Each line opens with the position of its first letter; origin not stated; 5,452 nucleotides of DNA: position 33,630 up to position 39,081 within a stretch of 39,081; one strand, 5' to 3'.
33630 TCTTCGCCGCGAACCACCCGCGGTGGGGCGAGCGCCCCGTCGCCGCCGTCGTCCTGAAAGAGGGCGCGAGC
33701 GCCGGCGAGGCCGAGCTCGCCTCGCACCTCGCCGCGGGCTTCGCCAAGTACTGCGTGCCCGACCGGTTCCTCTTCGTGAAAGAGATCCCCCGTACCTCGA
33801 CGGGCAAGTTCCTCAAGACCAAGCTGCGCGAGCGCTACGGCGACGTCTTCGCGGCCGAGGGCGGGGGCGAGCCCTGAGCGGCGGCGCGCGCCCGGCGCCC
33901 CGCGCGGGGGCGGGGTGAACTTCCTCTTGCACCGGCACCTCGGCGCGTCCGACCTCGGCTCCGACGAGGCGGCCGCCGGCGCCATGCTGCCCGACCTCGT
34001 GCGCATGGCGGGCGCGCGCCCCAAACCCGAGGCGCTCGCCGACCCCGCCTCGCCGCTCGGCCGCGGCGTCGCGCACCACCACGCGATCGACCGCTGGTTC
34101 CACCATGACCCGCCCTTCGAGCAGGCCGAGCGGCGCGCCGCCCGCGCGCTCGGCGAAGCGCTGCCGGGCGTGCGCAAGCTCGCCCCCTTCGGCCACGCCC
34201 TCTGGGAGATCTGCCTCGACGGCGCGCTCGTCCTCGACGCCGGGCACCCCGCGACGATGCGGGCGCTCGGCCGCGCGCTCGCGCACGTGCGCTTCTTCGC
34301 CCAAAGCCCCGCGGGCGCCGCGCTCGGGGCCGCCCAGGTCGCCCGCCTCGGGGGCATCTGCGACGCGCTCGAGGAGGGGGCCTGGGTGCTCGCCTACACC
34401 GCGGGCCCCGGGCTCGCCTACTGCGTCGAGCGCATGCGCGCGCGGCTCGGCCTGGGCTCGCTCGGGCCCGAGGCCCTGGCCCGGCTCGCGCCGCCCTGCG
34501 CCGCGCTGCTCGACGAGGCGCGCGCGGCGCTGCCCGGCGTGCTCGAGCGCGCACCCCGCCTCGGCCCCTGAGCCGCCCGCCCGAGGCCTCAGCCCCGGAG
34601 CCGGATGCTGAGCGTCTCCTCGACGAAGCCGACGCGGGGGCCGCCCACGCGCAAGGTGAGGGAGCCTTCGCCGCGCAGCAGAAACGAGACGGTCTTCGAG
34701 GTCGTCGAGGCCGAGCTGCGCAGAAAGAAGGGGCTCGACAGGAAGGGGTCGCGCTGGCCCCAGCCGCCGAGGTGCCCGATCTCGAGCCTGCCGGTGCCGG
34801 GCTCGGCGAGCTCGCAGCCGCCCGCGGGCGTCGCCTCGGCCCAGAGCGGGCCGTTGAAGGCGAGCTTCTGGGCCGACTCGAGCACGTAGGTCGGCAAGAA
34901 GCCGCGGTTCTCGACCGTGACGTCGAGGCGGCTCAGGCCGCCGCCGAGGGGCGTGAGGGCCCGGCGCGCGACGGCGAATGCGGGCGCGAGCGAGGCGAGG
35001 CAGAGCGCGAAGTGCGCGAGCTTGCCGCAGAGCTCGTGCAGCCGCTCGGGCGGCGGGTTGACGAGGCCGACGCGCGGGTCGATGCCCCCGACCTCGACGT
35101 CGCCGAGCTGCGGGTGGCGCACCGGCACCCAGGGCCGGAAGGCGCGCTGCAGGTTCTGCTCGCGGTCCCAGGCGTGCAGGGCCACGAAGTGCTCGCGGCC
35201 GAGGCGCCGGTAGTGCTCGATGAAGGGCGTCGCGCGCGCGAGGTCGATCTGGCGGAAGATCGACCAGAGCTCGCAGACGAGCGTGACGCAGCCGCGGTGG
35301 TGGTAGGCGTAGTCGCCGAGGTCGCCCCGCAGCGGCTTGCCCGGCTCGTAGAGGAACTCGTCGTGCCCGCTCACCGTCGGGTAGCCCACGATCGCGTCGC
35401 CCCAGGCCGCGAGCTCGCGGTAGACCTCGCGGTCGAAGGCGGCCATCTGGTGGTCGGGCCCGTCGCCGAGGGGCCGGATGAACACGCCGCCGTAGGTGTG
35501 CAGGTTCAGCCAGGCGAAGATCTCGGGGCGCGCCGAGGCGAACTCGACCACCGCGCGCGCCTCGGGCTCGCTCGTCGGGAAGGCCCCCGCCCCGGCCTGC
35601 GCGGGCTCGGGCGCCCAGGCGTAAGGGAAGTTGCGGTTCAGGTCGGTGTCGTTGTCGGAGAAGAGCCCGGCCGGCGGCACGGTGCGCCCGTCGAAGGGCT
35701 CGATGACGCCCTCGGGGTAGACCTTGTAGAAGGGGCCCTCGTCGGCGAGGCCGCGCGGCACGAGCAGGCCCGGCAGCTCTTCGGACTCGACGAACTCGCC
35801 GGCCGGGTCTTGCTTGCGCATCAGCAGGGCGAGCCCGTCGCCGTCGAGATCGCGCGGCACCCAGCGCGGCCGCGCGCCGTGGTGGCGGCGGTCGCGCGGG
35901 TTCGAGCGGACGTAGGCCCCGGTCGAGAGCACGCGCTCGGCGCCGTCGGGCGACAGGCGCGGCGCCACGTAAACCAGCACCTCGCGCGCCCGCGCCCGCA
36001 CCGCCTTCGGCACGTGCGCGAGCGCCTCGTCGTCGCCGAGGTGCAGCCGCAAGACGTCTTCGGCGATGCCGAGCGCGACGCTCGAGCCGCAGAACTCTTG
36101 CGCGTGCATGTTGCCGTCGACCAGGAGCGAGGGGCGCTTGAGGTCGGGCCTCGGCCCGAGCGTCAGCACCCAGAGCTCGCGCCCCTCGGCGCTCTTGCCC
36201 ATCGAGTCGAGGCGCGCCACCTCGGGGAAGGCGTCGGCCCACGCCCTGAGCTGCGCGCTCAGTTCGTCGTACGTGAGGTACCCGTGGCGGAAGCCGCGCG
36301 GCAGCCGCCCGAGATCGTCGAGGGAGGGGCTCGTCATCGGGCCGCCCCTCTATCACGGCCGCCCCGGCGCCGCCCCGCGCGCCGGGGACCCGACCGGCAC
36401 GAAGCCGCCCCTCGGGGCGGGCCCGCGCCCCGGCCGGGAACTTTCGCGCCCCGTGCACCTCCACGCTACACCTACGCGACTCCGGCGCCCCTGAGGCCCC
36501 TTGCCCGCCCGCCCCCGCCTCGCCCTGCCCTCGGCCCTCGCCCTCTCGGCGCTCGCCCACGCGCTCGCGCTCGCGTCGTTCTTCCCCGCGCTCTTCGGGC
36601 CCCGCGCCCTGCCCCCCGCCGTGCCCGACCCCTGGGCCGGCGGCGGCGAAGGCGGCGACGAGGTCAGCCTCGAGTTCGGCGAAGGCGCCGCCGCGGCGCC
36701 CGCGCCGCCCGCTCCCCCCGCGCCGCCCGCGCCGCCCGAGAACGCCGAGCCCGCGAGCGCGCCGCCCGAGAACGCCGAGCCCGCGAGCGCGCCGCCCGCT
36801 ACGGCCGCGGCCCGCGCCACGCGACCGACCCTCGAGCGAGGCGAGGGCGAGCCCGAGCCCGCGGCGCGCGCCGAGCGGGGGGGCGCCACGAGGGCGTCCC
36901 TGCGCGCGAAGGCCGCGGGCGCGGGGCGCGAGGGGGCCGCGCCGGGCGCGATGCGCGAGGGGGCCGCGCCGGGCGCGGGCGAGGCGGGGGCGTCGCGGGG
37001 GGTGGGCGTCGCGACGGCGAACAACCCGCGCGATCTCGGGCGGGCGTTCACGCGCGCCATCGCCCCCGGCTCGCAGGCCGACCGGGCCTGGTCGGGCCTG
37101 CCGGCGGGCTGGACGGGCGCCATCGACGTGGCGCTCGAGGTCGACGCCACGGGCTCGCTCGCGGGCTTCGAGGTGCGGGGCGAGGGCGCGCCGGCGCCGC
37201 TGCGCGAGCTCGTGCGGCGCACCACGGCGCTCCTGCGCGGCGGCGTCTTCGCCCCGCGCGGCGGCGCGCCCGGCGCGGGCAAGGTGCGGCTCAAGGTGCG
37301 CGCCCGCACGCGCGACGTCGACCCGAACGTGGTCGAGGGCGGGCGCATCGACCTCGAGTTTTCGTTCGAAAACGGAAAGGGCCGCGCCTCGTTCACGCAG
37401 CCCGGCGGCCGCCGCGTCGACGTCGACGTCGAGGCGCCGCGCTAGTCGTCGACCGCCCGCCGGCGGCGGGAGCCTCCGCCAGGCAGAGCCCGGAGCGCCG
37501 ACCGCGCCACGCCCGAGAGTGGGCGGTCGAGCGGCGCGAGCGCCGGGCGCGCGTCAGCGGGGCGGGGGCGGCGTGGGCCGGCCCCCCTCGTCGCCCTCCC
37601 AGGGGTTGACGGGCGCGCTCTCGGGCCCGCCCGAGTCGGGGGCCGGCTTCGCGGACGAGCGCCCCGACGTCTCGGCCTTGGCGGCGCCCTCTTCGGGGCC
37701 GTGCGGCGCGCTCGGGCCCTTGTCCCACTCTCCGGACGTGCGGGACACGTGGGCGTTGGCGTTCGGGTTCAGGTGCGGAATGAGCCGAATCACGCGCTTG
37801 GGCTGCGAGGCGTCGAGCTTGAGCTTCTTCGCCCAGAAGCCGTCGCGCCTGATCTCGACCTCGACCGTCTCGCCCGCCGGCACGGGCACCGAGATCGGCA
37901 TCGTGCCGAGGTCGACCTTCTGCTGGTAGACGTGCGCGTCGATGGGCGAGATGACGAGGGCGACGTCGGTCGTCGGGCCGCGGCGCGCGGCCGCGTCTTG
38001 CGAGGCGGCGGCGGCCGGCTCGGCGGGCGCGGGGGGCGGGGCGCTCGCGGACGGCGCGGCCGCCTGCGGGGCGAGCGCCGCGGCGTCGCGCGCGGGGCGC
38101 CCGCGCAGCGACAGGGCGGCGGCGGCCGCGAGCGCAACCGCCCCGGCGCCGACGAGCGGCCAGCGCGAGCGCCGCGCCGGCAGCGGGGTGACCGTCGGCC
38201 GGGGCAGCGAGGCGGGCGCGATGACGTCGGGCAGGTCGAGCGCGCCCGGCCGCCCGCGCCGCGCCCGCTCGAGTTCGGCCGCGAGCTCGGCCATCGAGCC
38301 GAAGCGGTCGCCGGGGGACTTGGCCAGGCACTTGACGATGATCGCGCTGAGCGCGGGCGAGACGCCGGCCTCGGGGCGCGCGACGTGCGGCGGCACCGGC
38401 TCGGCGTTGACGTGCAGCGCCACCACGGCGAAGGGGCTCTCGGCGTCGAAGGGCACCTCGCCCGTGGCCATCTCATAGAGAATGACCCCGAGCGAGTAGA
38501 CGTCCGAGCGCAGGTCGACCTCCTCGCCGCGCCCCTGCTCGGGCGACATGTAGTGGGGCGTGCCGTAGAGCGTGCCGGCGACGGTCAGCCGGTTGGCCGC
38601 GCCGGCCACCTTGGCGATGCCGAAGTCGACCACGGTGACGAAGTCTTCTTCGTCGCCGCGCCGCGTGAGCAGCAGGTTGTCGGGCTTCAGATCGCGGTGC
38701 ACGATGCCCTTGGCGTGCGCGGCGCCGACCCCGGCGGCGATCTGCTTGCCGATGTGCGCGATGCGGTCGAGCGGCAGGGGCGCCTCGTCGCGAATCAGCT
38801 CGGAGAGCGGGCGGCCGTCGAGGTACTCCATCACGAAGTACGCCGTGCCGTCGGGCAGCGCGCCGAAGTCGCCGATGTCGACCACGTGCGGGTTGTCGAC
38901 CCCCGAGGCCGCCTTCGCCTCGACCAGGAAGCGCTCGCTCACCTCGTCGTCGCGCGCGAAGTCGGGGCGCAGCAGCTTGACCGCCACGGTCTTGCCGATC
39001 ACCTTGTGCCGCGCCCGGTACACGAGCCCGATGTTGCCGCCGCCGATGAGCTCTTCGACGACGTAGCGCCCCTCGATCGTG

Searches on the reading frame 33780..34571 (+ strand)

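Call 9: search_protein_families(library=pfam, proteins=[window:33780-34571:+], max_evalue=0.001)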
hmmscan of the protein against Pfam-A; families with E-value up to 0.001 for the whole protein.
window:33780-34571:+ (263 aa): 1 family
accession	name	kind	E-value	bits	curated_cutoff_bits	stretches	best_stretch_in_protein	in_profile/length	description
PF04336.18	ACP_PD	-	7.9e-06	26.5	27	1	47-124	2-69/183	Acyl carrier protein phosphodiesterase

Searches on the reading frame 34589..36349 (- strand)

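Call 9: search_protein_families(library=pfam, proteins=[window:34589-36349:-], max_evalue=0.001)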
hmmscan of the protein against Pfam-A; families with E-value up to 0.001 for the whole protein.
window:34589-36349:- (586 aa): 1 family
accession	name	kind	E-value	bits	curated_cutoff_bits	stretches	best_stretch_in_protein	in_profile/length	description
PF00246.29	Peptidase_M14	-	6.3e-30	105.2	21.6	2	33-150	4-116/286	Zinc carboxypeptidase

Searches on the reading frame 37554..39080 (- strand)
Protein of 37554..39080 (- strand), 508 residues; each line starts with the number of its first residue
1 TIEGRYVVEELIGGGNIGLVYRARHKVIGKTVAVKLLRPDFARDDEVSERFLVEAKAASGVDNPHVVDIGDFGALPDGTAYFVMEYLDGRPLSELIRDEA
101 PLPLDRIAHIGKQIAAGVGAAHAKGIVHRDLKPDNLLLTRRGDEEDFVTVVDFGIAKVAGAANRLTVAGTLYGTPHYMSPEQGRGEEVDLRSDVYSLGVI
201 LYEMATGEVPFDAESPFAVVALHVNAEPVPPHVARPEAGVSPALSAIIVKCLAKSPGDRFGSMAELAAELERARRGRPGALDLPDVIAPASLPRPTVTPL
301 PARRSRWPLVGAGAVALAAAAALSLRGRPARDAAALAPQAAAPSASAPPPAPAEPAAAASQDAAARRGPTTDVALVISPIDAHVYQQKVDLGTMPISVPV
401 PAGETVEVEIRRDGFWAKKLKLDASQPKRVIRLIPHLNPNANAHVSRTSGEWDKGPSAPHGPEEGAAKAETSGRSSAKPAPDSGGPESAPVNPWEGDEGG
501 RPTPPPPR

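Call 9: search_protein_families(library=pfam, proteins=[window:37554-39080:-], max_evalue=0.001)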
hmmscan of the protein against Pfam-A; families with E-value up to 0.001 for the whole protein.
window:37554-39080:- (508 aa): 5 families
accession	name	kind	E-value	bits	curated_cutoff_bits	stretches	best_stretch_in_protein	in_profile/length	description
PF00069.31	Pkinase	-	1.2e-46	159.7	31.7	1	6-263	1-255/263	Protein kinase domain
PF07714.23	PK_Tyr_Ser-Thr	-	2e-32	112.9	23.1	1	9-266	4-254/258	Protein tyrosine and serine/threonine kinase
PF03109.22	ABC1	-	4e-08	33.2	22.9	0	80-172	143-230/244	ABC1 atypical kinase-like domain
PF01636.29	APH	-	2.3e-06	28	23.2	1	114-165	162-206/239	Phosphotransferase enzyme family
PF06293.20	Kdo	-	0.00011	22.2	21.3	1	41-154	53-167/207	Lipopolysaccharide kinase (Kdo/WaaP) family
